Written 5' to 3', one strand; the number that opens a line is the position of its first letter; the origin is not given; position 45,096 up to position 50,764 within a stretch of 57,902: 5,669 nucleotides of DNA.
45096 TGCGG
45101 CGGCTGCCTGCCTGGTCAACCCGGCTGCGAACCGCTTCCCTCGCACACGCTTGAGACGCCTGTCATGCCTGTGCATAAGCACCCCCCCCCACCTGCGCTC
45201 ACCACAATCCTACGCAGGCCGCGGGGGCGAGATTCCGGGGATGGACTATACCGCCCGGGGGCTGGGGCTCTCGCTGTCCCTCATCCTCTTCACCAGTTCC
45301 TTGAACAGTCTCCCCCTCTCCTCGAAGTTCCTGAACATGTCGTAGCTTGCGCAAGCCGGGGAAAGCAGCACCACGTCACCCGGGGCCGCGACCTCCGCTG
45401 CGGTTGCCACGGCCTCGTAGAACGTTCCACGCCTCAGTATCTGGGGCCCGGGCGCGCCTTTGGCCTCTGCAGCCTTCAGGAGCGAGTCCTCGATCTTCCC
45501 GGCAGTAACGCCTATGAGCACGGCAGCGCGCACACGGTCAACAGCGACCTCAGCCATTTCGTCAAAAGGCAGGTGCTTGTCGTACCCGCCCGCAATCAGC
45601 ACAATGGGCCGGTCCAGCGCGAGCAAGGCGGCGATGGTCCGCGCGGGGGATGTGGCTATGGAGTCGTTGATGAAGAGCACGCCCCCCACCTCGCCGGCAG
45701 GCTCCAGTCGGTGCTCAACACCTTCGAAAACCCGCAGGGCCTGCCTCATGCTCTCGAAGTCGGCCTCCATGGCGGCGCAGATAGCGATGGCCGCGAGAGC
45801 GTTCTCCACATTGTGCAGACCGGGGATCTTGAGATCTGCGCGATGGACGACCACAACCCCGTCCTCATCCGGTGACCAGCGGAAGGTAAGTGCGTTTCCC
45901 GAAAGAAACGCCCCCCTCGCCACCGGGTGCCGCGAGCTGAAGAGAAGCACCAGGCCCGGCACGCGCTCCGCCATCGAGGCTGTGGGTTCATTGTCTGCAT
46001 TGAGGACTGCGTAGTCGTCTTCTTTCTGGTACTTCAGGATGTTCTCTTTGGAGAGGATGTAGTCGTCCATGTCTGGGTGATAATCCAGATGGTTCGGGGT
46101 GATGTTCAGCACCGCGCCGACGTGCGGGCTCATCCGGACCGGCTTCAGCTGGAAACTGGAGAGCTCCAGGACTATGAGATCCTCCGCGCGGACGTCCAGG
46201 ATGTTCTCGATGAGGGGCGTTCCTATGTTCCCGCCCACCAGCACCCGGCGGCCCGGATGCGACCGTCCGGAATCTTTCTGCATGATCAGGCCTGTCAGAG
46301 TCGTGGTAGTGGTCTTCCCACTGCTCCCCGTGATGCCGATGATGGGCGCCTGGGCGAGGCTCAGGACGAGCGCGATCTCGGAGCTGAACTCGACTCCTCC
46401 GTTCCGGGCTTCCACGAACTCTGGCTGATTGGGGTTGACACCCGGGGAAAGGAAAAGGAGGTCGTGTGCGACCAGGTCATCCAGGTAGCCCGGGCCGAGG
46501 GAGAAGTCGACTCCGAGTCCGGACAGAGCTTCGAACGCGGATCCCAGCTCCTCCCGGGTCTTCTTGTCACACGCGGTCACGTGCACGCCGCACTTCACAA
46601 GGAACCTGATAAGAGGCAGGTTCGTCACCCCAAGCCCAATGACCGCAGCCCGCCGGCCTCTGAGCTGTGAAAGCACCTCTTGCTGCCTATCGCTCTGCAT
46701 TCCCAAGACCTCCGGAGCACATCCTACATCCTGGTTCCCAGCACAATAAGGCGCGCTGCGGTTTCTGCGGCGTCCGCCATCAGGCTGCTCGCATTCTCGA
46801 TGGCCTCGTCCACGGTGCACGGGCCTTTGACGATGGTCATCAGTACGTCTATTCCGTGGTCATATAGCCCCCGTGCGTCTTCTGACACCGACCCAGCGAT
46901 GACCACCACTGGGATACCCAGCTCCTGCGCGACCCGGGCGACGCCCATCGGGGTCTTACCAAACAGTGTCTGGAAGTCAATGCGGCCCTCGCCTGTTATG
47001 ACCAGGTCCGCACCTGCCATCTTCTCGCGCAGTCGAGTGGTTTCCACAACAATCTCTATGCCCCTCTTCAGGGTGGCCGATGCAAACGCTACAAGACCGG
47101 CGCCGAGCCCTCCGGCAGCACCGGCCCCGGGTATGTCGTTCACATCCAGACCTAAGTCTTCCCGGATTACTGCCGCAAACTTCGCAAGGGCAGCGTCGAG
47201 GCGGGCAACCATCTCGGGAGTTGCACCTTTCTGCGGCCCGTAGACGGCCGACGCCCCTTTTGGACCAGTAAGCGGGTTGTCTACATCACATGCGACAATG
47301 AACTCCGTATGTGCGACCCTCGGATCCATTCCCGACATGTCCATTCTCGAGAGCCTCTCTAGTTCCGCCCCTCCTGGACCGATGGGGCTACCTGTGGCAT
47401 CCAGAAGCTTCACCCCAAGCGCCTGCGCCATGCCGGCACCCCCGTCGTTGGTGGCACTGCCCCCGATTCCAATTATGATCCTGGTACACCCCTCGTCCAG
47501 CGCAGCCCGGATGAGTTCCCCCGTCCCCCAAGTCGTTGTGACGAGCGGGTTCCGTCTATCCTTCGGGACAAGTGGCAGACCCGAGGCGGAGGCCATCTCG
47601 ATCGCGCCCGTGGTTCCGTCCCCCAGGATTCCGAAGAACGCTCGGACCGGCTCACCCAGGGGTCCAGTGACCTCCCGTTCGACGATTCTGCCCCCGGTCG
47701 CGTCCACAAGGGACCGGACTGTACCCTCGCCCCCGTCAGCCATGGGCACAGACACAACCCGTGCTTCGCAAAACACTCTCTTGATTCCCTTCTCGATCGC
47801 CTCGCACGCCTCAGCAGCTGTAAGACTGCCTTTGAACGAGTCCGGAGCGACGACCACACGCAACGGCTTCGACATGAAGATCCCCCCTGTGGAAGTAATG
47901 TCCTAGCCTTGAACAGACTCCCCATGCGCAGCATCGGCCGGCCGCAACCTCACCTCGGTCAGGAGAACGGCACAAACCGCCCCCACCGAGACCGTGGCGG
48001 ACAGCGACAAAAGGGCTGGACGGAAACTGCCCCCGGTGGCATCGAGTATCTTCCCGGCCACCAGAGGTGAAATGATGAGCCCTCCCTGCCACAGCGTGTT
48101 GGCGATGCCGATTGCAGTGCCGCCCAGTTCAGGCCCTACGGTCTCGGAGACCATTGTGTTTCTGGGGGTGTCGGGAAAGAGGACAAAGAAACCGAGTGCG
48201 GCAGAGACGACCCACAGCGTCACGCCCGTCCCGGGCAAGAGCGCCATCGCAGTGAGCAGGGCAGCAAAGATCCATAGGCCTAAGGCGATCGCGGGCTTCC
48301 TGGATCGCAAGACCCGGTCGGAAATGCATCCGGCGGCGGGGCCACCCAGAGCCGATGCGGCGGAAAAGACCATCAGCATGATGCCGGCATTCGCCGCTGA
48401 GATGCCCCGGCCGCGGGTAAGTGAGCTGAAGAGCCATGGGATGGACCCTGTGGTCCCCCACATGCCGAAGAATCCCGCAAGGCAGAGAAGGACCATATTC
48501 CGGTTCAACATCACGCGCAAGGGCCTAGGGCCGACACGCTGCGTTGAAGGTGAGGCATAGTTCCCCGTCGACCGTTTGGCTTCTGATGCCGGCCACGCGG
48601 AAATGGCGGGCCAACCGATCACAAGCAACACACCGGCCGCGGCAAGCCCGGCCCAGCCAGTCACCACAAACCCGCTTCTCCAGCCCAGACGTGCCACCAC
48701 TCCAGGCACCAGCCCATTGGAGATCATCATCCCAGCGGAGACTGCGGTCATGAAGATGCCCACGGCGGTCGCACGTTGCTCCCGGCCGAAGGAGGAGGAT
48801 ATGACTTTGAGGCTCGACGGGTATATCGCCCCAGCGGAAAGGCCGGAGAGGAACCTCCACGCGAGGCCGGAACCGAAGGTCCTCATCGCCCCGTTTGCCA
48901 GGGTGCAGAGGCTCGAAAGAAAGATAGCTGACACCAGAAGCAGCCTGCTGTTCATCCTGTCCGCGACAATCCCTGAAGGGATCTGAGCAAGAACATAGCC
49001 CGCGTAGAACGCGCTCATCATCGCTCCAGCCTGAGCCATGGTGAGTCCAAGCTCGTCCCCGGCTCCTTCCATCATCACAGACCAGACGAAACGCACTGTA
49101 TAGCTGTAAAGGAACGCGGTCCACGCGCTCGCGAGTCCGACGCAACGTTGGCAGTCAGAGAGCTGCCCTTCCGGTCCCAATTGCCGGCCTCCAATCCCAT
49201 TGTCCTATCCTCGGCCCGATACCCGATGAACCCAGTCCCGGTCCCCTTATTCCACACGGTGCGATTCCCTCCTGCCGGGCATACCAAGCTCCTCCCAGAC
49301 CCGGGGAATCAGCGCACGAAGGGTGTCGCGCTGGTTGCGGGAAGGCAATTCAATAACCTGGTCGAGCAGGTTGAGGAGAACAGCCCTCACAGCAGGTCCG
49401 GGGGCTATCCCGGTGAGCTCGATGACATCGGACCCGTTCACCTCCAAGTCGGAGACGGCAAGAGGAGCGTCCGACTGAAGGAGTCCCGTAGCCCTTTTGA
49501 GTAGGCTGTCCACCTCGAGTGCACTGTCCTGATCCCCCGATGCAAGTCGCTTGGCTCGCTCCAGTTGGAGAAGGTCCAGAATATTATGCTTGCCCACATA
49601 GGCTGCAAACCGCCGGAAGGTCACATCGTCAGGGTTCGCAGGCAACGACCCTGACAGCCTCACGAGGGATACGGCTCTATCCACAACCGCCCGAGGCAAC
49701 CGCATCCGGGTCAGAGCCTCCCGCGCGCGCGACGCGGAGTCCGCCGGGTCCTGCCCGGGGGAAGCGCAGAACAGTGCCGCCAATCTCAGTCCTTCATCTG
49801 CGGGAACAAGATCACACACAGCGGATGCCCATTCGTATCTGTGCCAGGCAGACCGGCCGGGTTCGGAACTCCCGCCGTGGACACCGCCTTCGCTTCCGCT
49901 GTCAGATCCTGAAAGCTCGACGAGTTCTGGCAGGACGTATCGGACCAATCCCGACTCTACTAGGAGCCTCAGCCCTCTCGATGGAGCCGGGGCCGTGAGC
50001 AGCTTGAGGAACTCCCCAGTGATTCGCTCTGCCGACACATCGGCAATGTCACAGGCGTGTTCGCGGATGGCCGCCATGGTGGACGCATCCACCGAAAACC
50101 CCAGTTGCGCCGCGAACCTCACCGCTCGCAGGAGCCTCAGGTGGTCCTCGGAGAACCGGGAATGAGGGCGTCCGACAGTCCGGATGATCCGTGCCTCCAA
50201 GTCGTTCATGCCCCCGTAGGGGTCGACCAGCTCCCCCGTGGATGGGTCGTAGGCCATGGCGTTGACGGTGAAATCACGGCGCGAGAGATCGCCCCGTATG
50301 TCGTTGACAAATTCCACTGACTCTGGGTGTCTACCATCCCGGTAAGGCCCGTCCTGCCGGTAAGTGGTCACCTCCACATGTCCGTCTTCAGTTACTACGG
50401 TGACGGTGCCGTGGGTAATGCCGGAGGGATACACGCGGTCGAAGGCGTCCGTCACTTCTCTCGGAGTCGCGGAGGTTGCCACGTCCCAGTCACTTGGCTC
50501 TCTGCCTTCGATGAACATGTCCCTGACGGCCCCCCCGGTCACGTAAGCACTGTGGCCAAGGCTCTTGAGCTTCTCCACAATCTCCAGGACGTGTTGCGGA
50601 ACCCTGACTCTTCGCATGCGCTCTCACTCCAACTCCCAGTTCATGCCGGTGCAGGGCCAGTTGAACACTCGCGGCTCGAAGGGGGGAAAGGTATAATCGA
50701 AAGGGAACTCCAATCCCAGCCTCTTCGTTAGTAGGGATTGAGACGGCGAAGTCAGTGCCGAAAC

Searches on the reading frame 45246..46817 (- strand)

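Call 23: search_protein_families(library=ncbifam, proteins=[window:45246-46817:-], max_evalue=0.001)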
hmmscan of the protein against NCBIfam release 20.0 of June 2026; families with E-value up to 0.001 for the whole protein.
window:45246-46817:- (523 aa): 25 families
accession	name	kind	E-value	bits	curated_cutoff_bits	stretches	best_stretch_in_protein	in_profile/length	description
TIGR01087.1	murD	equivalog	9.3e-111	371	211.95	1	58-510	3-440/441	UDP-N-acetylmuramoyl-L-alanine--D-glutamate ligase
TIGR01082.1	murC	equivalog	3.2e-31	108.9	335.1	1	69-385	15-322/449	UDP-N-acetylmuramate--L-alanine ligase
NF001126.0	PRK00139.1-4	equivalog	2.3e-25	89.1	373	1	213-375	173-337/486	UDP-N-acetylmuramoyl-L-alanyl-D-glutamate--2,6-diaminopimelate ligase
TIGR01143.1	murF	subfamily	5.4e-25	88.2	288.6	1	154-403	71-320/418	UDP-N-acetylmuramoyl-tripeptide--D-alanyl-D-alanine ligase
NF008896.0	PRK11929.1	equivalog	1.6e-24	85.8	1023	2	213-285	181-256/965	bifunctional UDP-N-acetylmuramoyl-L-alanyl-D-glutamate--2,6-diaminopimelate ligase MurE/UDP-N-acetylmuramoyl-tripeptide--D-alanyl-D-alanine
NF001124.0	PRK00139.1-2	equivalog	1.3e-22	80.2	476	1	214-485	179-464/500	UDP-N-acetylmuramoyl-L-alanyl-D-glutamate--2,6-diaminopimelate ligase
NF053645.1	pMurC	equivalog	1.4e-22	80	560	2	59-277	3-225/492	pseudomurein biosynthesis peptide ligase pMurC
TIGR01085.1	murE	subfamily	3.2e-22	79.1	257.3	1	213-373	157-325/472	UDP-N-acetylmuramyl-tripeptide synthetase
NF053647.1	pMurD2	equivalog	3.7e-21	75.5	550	1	56-287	2-226/405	pseudomurein biosynthesis peptide ligase pMurD2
NF053646.1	pMurD1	equivalog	1.2e-19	70.3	610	1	58-388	4-336/465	pseudomurein biosynthesis peptide ligase pMurD1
TIGR02068.2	cya_phycin_syn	equivalog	8.7e-16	57.1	850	1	232-366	566-714/862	cyanophycin synthetase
NF010623.0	PRK14016.1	subfamily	1e-15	57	877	1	155-367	478-717/871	cyanophycin synthetase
NF011171.0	PRK14573.1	equivalog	4.2e-14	51.4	1015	1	70-396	21-331/809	bifunctional UDP-N-acetylmuramate--L-alanine ligase/D-alanine--D-alanine ligase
NF010628.0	PRK14022.1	equivalog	7.3e-13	48.1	536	1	214-372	181-333/483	UDP-N-acetylmuramoyl-L-alanyl-D-glutamate--L-lysine ligase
NF008041.0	PRK10773.1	equivalog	1.1e-11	44.2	551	1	151-398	94-345/453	UDP-N-acetylmuramoyl-tripeptide--D-alanyl-D-alanine ligase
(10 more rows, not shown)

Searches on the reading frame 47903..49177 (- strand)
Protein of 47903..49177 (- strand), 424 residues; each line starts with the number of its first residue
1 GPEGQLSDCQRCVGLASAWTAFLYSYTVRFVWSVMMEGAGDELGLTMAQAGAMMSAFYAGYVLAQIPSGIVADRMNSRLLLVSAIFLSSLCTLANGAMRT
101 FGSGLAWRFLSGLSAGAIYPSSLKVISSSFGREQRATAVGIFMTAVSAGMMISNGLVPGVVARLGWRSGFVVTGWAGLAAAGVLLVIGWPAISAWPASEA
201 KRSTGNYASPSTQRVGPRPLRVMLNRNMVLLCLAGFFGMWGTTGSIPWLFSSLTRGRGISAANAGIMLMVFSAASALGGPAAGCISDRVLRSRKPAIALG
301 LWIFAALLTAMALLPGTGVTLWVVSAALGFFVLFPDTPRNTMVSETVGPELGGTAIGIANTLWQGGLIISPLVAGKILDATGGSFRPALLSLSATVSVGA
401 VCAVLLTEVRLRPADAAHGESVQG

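Call 43: search_protein_families(library=ncbifam, proteins=[window:47903-49177:-], max_evalue=1e-10)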
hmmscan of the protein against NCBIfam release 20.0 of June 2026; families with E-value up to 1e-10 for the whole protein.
window:47903-49177:- (424 aa): 8 families
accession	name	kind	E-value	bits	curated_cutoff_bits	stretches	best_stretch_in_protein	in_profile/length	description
TIGR00893.1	2A0114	subfamily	1.4e-39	136.1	395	1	40-405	21-397/399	D-galactonate transporter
TIGR00881.1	2A0104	subfamily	6.4e-32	111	407.75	1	21-382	3-374/379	phosphoglycerate transporter protein PgtP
TIGR00895.1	2A0115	subfamily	3.7e-20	72.2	418.55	1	33-378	37-398/398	aromatic acid/H+ symport family MFS transporter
NF008586.0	PRK11551.1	equivalog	9.1e-18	64.4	410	1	41-410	43-399/406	3-(3-hydroxy-phenyl)propionate transporter MhpT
NF049980.1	SfMCT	equivalog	1.5e-12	46.9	320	1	26-390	15-373/378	L-lactate MFS transporter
NF053517.1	HbztTptrPcaK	equivalog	3.1e-11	42.9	770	1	41-186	47-192/437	4-hydroxybenzoate transporter PcaK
TIGR00880.1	2_A_01_02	superfamily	3.5e-11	43.4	131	0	53-186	3-136/141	multidrug resistance protein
TIGR00894.1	2A0114euk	subfamily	7.7e-11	41.2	626.45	1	48-181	76-212/465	Na(+)-dependent inorganic phosphate cotransporter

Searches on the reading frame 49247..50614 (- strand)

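Call 43: search_protein_families(library=ncbifam, proteins=[window:49247-50614:-], max_evalue=1e-10)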
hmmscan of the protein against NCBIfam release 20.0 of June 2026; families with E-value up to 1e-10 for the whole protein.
window:49247-50614:- (455 aa): 9 families
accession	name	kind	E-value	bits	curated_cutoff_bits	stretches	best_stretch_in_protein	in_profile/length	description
NF009814.0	PRK13299.1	equivalog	5.2e-86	289.2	290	1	8-233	8-230/396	CCA tRNA nucleotidyltransferase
TIGR02692.1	tRNA_CCA_actino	equivalog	8.3e-61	206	438.8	1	8-234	15-246/466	CCA tRNA nucleotidyltransferase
TIGR01942.1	pcnB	subfamily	5.1e-54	183.7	305.65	1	4-232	13-242/425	polynucleotide adenylyltransferase PcnB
NF008634.1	PRK11623.1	equivalog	3e-32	111.8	702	1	5-232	45-284/469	polynucleotide adenylyltransferase PcnB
NF008137.0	PRK10885.1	equivalog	7.1e-29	100.8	451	1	23-236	3-215/409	multifunctional CCA addition/repair protein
NF009812.0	PRK13297.1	equivalog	1.8e-24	86.5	624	1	20-254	11-242/364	tRNA CCA-pyrophosphorylase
NF009813.0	PRK13298.1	equivalog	4.6e-23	81.8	606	1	23-232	3-211/417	tRNA CCA-pyrophosphorylase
NF009811.0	PRK13296.1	equivalog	1.4e-17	63.6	469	1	24-209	4-188/360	CCA tRNA nucleotidyltransferase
NF041569.1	A-tRNAntase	equivalog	3.4e-17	62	1440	1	19-232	478-696/880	A-adding tRNA nucleotidyltransferase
